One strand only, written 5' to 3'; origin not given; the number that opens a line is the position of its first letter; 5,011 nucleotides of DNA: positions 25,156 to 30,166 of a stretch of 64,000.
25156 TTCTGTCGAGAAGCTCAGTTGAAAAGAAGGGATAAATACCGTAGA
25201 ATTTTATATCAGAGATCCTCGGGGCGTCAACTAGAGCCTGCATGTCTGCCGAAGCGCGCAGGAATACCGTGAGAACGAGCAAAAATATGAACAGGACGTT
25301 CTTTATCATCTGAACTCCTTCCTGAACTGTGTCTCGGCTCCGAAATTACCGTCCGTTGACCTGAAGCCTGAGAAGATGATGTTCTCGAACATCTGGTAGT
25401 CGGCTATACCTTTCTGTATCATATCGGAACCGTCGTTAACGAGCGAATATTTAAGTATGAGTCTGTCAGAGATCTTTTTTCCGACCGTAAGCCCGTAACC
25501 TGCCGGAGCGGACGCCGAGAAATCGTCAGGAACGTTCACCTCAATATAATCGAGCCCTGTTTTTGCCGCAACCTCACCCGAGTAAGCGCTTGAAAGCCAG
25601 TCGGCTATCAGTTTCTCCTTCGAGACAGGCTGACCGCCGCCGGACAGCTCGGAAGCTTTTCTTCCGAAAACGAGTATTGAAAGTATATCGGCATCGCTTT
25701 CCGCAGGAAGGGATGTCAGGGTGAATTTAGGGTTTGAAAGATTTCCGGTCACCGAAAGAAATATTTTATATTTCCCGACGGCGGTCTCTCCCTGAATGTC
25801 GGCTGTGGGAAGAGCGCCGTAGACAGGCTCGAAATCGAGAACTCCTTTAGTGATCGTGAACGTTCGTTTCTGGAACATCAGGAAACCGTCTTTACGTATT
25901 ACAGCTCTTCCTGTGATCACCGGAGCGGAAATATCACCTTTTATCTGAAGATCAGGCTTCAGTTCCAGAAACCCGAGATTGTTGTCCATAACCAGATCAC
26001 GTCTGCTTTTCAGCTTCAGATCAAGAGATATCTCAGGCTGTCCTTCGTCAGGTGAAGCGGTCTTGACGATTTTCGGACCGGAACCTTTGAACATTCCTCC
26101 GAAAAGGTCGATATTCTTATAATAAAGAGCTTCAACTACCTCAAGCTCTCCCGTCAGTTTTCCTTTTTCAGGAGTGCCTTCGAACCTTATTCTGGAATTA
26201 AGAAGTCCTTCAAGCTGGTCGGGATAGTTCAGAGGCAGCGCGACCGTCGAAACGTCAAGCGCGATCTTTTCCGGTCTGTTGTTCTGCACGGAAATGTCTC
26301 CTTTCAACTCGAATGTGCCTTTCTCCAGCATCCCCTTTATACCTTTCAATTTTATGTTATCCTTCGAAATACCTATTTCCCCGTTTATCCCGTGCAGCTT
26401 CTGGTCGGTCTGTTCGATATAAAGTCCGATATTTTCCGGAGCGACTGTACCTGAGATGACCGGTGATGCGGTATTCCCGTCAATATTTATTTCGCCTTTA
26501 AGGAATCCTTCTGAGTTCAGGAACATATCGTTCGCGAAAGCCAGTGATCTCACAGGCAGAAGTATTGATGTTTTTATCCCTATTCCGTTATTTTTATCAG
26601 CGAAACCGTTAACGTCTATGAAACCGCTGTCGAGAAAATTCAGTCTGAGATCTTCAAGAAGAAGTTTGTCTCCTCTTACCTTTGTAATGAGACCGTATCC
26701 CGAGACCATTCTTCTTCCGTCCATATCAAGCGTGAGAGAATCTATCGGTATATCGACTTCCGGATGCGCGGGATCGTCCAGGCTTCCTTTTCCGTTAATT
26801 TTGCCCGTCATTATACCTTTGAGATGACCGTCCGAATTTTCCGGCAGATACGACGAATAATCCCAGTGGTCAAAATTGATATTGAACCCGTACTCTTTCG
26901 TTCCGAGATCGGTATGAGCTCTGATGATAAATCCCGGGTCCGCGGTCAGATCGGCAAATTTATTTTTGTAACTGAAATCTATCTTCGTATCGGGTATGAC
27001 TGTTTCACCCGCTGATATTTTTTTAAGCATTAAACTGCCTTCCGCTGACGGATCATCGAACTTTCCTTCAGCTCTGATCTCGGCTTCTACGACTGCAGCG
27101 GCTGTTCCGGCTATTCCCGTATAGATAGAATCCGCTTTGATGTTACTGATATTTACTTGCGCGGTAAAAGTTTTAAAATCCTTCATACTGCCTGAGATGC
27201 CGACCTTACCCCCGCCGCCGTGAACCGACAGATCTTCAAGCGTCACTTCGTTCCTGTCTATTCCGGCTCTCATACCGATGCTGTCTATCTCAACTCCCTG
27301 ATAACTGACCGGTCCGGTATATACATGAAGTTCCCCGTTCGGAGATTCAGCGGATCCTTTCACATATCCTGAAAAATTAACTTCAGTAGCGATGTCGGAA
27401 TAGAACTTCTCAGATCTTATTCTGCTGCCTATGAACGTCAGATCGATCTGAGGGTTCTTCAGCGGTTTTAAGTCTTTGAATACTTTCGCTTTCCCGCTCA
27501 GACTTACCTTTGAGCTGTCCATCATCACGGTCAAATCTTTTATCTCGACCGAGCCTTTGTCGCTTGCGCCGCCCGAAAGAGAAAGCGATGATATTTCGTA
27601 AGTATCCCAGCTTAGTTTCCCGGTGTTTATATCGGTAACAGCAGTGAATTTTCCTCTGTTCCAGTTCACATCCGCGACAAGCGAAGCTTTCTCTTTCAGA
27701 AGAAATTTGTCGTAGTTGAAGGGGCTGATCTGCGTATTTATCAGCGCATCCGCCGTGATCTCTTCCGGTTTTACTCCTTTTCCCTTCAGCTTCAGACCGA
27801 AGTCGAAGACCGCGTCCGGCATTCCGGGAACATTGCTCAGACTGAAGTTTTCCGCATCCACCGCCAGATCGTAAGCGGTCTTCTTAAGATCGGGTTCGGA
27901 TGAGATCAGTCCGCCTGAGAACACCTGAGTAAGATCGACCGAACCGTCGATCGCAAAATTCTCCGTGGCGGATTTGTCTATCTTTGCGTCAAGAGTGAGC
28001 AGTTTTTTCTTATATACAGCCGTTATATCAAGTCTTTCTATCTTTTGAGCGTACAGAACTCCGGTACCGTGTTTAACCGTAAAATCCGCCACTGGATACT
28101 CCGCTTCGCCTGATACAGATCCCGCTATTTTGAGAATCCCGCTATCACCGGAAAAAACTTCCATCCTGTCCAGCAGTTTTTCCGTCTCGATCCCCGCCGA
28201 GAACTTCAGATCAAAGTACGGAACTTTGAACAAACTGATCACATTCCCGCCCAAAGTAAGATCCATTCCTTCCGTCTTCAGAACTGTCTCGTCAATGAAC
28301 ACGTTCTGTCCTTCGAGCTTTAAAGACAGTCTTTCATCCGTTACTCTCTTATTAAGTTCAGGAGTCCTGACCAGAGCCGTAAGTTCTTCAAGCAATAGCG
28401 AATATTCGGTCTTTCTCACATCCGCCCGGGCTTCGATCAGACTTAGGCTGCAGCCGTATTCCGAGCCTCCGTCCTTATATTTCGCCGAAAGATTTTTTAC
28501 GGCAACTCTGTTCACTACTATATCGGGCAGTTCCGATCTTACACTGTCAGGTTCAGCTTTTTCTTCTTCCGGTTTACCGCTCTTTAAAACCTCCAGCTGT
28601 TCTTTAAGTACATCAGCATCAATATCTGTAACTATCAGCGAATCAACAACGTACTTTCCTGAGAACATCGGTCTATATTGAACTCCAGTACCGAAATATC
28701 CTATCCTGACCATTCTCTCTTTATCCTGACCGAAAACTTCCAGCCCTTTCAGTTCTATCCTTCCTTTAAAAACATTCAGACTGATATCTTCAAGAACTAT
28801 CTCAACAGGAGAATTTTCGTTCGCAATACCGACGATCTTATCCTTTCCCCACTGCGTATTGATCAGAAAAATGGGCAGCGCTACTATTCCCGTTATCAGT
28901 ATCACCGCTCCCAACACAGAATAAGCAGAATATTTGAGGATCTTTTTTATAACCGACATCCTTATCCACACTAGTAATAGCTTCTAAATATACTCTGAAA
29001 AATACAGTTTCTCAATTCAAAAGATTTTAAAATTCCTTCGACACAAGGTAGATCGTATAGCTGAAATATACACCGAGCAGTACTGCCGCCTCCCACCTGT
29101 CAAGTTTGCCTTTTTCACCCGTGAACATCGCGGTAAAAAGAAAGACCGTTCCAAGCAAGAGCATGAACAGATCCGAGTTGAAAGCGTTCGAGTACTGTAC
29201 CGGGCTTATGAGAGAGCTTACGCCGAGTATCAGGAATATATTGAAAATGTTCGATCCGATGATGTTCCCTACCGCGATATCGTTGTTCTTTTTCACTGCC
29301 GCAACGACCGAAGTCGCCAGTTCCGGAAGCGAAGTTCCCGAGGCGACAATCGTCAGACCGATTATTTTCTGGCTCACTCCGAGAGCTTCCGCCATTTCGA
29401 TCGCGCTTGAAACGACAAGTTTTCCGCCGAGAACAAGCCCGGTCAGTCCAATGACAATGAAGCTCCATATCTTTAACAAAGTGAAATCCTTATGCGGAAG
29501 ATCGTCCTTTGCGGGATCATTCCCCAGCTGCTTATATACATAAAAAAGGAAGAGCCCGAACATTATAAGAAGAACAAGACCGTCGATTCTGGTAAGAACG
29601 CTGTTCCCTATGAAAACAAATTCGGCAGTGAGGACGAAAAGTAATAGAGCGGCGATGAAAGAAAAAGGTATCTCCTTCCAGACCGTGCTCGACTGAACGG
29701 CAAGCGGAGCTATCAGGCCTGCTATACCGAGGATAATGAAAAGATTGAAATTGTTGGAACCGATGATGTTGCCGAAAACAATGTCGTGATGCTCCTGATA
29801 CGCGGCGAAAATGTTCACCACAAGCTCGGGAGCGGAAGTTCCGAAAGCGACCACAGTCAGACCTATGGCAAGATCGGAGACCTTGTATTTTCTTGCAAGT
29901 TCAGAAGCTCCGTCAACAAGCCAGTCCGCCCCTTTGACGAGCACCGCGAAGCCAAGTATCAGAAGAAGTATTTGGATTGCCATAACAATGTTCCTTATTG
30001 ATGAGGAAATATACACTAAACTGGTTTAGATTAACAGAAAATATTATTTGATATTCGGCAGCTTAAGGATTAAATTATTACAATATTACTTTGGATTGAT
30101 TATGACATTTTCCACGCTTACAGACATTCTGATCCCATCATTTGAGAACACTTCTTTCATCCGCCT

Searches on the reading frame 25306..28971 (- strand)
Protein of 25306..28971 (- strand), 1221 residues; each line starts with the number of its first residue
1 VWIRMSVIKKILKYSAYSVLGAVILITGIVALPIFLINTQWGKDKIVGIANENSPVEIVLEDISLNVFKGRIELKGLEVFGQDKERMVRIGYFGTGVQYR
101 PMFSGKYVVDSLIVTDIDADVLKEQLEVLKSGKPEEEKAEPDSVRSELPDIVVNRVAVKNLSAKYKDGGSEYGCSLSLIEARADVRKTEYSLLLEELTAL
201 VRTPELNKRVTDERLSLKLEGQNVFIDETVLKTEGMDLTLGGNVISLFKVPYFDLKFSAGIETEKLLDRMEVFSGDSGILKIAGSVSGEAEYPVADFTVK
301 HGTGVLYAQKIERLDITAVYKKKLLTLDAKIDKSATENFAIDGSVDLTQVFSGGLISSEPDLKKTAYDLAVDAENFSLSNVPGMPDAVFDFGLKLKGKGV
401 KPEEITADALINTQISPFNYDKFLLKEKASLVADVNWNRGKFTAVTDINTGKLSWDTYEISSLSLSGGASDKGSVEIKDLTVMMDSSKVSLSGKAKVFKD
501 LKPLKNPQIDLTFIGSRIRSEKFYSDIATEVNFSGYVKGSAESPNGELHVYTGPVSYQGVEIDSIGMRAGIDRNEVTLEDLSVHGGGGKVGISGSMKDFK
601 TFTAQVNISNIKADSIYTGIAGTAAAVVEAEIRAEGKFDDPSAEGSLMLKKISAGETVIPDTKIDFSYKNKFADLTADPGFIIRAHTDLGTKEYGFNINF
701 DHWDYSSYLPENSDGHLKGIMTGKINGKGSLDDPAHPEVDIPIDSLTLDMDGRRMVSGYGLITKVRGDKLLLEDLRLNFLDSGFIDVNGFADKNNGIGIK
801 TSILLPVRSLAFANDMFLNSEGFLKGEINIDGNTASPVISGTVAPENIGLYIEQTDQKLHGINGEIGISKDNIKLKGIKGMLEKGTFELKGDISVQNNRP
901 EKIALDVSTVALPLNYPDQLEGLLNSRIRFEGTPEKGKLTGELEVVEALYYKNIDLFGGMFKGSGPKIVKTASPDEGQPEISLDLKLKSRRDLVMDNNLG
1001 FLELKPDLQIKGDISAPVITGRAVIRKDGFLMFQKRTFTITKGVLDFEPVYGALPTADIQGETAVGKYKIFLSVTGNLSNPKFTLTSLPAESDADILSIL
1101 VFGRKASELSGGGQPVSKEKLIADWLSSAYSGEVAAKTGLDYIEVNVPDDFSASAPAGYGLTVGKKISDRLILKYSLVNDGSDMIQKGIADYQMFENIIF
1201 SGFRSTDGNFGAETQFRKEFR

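Call 31: search_protein_families(library=pfam, proteins=[window:25306-28971:-], max_evalue=0.0001)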
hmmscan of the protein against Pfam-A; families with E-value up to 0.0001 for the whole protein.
window:25306-28971:- (1221 aa): 2 families
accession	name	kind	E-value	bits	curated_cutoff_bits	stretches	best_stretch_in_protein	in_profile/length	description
PF04357.19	TamB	-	2.6e-39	136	22.4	1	879-1220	4-381/381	TamB, inner membrane protein subunit of TAM complex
PF05359.17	DUF748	-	5.2e-06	25.2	50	1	22-171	20-172/1037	Domain of Unknown Function (DUF748)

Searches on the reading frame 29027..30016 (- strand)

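Call 31: search_protein_families(library=pfam, proteins=[window:29027-30016:-], max_evalue=0.0001)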
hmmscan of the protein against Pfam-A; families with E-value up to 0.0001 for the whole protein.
window:29027-30016:- (329 aa): 1 family
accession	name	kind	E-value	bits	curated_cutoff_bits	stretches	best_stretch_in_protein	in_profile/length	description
PF01699.29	Na_Ca_ex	-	2.8e-70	235.5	24.9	2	16-161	3-150/151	Sodium/calcium exchanger protein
